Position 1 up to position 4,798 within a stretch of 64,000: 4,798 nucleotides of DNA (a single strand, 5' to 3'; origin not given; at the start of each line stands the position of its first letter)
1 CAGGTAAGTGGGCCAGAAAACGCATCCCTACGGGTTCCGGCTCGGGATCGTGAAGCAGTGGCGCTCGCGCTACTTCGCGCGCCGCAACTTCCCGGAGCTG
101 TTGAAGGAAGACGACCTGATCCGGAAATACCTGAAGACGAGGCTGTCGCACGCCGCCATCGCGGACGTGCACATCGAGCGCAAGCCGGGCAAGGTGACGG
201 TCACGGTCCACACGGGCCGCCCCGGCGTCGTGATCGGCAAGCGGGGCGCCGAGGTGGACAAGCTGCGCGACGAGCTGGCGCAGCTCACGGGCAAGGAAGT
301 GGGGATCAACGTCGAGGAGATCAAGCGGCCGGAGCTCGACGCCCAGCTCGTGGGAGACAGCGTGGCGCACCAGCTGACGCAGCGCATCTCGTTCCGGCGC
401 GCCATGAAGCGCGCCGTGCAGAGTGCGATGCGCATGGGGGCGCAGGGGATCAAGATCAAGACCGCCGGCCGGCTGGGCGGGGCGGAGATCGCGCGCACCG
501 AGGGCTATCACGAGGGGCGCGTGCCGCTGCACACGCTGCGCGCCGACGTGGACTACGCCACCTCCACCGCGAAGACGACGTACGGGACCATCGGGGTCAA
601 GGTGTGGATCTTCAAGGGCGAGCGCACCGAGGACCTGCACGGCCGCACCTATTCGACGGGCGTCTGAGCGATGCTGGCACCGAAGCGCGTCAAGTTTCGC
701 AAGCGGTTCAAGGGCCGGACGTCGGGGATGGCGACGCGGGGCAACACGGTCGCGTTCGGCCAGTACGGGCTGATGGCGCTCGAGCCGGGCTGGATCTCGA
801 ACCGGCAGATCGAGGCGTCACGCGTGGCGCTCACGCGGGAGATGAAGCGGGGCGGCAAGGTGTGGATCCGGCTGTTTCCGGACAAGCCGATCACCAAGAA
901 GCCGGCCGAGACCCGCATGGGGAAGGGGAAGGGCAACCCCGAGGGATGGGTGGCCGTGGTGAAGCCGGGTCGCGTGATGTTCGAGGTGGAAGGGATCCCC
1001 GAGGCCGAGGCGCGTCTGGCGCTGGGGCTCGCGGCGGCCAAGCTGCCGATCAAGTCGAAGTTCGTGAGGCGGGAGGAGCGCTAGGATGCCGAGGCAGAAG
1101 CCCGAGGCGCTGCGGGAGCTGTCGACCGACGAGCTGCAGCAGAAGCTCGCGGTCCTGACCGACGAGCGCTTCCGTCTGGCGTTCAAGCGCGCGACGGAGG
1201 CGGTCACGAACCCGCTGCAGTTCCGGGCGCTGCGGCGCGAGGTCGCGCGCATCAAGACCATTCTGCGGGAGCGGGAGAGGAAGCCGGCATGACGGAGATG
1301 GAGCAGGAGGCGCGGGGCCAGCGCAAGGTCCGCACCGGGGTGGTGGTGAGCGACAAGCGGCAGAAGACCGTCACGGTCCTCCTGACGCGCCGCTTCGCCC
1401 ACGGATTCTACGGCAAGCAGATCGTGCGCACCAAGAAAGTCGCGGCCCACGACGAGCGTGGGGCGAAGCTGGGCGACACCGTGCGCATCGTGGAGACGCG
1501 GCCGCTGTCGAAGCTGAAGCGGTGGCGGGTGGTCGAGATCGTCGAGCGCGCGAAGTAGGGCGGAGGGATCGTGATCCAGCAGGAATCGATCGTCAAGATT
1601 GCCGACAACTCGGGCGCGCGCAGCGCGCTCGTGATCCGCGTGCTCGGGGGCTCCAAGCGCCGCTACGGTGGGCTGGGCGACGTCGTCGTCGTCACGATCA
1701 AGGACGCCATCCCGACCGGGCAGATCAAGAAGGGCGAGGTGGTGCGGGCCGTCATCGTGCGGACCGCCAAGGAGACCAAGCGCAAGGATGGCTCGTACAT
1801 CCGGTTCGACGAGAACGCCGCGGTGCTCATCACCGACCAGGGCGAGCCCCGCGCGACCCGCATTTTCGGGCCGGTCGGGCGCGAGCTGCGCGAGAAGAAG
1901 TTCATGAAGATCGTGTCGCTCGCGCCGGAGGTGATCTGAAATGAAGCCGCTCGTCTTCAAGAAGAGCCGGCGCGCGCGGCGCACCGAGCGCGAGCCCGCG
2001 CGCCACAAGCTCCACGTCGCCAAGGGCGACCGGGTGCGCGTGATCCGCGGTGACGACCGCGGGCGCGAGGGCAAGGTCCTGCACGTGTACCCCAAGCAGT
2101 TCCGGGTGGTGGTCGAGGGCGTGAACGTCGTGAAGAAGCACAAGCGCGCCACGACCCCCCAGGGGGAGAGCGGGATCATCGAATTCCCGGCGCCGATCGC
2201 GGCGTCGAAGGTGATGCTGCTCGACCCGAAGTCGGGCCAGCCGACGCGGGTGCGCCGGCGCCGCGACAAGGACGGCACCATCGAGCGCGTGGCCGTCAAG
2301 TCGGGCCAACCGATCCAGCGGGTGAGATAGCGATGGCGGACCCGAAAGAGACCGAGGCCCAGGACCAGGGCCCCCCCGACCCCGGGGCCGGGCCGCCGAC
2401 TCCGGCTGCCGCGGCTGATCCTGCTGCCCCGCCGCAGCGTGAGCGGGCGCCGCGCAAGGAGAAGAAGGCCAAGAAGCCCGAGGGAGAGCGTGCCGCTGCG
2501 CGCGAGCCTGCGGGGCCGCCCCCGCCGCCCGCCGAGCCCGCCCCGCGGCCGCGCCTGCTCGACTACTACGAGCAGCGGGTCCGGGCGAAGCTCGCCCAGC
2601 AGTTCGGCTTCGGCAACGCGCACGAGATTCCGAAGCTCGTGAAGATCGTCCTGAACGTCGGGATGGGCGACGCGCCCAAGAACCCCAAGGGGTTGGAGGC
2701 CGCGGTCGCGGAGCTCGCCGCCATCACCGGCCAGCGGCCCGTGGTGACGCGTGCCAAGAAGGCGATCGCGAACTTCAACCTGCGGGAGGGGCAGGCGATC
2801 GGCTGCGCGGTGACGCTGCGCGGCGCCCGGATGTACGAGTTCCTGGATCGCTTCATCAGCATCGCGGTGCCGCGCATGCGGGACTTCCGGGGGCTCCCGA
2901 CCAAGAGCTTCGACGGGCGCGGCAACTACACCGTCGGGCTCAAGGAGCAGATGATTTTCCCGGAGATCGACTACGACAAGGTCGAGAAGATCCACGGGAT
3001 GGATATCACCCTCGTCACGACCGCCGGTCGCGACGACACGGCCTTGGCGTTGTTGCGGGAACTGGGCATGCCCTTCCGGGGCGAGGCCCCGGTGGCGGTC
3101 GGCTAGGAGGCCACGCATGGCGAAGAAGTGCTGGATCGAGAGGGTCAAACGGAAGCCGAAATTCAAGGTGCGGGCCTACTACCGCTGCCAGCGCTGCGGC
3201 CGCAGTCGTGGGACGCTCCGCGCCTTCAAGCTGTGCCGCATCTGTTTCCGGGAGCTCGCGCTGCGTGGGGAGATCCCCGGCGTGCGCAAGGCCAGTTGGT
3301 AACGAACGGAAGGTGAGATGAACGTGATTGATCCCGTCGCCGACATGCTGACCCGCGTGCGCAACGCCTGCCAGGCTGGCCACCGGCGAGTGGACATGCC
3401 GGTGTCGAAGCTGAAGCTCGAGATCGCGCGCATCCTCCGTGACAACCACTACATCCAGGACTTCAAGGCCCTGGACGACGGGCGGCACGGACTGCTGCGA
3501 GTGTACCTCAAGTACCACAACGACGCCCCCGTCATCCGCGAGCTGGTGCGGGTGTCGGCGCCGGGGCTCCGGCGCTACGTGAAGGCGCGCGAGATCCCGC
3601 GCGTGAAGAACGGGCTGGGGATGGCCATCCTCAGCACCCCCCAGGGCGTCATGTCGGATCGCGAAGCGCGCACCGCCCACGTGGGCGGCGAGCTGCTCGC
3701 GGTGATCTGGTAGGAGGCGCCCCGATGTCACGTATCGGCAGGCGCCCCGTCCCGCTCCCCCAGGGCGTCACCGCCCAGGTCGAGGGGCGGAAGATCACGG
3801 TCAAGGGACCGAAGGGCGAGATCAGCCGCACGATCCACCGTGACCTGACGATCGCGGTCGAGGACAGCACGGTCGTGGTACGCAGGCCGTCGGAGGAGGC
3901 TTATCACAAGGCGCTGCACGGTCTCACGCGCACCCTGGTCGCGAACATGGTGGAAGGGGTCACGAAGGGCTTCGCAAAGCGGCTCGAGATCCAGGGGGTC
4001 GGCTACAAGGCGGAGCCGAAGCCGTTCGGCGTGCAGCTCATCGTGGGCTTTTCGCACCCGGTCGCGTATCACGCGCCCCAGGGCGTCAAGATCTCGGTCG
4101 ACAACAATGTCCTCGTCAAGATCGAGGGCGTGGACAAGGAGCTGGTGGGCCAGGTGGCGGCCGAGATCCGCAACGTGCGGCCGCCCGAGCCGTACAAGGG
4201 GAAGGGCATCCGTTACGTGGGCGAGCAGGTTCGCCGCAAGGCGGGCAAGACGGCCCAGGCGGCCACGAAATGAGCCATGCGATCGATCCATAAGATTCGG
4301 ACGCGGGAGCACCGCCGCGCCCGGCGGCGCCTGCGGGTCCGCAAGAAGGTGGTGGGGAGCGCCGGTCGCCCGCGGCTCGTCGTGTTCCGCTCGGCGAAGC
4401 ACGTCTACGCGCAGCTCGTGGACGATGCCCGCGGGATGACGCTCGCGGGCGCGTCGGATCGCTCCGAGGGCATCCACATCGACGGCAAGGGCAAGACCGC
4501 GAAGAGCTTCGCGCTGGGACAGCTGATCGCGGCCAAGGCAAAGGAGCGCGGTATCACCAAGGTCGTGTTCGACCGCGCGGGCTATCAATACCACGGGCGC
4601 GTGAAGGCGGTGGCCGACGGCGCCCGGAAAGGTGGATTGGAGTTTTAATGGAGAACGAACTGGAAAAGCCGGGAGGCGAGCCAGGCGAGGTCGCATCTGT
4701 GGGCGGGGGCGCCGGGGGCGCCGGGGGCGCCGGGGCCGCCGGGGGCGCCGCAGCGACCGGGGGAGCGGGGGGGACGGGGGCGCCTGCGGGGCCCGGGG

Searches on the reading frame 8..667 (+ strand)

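Call 81: search_protein_families(library=pfam, proteins=[window:8-667:+], max_evalue=0.001)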
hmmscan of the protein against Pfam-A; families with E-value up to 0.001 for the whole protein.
window:8-667:+ (219 aa): 4 families
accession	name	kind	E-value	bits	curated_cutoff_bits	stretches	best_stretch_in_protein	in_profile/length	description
PF00189.25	Ribosomal_S3_C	-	4.4e-38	130.1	34.1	1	119-201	1-83/83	Ribosomal protein S3, C-terminal domain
PF07650.23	KH_2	-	1.6e-19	69.9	22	1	38-110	2-78/78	KH domain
PF05316.17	VAR1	-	6.6e-05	23.5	33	0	138-201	121-192/195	Mitochondrial ribosomal protein (VAR1)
PF13083.13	KH_KhpA-B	-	0.00025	21.3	32.1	1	36-87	2-55/73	KhpA/KhpB, KH domain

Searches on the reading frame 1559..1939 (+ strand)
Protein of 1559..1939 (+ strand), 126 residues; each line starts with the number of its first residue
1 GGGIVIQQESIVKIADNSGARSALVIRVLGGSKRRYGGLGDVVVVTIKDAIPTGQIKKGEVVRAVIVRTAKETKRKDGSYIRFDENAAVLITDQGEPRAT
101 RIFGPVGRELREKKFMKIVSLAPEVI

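Call 81: search_protein_families(library=pfam, proteins=[window:1559-1939:+], max_evalue=0.001)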
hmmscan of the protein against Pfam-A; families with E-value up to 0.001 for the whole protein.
window:1559-1939:+ (126 aa): 1 family
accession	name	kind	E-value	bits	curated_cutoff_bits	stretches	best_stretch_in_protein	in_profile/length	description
PF00238.24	Ribosomal_L14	-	1.4e-51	174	23.6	1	6-126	2-122/122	Ribosomal protein L14p/L23e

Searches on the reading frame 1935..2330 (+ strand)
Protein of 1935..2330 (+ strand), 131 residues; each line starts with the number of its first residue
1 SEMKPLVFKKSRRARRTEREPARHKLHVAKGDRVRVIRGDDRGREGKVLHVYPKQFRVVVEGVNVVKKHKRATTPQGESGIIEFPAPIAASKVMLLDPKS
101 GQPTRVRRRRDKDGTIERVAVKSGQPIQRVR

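Call 81: search_protein_families(library=pfam, proteins=[window:1935-2330:+], max_evalue=0.001)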
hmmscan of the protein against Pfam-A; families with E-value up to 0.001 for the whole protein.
window:1935-2330:+ (131 aa): 4 families
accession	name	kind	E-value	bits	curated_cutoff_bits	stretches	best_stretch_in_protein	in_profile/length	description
PF17136.10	ribosomal_L24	-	2.5e-20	73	27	1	63-127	1-65/65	Ribosomal proteins 50S L24/mitochondrial 39S L24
PF00467.35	KOW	-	9.8e-10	38.3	22.3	1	30-61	1-32/32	KOW motif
PF23291.1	KOW4_SPT5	-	3.8e-05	24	27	1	24-52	5-33/55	Transcription elongation factor SPT5, fourth KOW domain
PF22682.2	Ribosomal_uL24m-like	-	0.00024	21.2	29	1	29-98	2-73/223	Large ribosomal subunit protein uL24m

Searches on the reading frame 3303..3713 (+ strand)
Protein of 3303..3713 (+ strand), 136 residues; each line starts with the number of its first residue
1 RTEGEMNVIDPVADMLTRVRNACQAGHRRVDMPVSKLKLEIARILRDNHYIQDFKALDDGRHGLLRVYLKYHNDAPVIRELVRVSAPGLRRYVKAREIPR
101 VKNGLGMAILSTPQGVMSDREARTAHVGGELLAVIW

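Call 81: search_protein_families(library=pfam, proteins=[window:3303-3713:+], max_evalue=0.001)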
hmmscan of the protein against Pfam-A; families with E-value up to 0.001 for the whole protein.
window:3303-3713:+ (136 aa): 1 family
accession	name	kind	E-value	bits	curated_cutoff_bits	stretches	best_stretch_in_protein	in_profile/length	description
PF00410.24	Ribosomal_S8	-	4.3e-46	156.4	24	1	10-136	1-126/126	Ribosomal protein S8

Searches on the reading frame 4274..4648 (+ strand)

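Call 81: search_protein_families(library=pfam, proteins=[window:4274-4648:+], max_evalue=0.001)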
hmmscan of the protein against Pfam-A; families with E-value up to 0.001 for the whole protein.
window:4274-4648:+ (124 aa): 1 family
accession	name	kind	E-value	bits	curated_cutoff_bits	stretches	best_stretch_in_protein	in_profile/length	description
PF00861.27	Ribosomal_L18p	-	5.9e-41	139.9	27.8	1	10-124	2-116/116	Ribosomal L18 of archaea, bacteria, mitoch. and chloroplast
